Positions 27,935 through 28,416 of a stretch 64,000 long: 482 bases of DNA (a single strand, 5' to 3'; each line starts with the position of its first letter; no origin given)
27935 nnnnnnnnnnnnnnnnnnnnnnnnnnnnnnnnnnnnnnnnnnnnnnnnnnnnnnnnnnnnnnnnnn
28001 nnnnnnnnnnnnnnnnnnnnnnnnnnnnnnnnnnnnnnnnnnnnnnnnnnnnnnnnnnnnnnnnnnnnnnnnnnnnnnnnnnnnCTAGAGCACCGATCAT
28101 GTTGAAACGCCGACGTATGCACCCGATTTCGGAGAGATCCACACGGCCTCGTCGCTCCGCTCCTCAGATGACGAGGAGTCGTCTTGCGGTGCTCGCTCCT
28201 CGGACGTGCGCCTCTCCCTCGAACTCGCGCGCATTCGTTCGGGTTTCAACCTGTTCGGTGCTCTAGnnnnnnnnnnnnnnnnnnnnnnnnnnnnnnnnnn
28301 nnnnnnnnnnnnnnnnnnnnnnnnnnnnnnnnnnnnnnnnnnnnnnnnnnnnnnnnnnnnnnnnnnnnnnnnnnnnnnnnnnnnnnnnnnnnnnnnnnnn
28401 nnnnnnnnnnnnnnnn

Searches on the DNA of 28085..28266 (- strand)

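Call 33: search_dna_similar(query=window:28085-28266:-, collection=plasmids, mode=distant, max_evalue=1, max_rows=30)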
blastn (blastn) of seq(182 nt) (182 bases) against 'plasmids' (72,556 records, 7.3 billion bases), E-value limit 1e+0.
Records with a match: 6; places in all: 6; records where one place covers at least 80% of the query: 0.
Best place of each record, by identity: >=99% 5; 80-90% 1.
By first word of the organism name: Streptomyces 5; Burkholderia 1.
By predicted mobility (MOB-suite, as given by PLSDB): non-mobilizable 6.
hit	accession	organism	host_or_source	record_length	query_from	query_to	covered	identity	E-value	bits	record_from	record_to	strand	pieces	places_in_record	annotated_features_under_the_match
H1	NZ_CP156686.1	Burkholderia stagnalis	Bacterial cells,soils collected in ...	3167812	35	66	18%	87.5%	5e-1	41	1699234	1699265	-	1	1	none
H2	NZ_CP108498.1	Streptomyces sp. NBC_01240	-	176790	57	78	12%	100.0%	5e-1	41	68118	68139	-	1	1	endonuclease domain-containing protein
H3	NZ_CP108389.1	Streptomyces sp. NBC_01321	-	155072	57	78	12%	100.0%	5e-1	41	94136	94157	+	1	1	endonuclease domain-containing protein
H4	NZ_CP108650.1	Streptomyces sp. NBC_01108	-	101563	57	78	12%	100.0%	5e-1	41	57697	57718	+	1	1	endonuclease domain-containing protein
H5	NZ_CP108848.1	Streptomyces sp. NBC_00846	-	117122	57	78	12%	100.0%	5e-1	41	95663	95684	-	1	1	none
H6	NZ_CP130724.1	Streptomyces sp. NBC_01238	-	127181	57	78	12%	100.0%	5e-1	41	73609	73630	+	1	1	endonuclease domain-containing protein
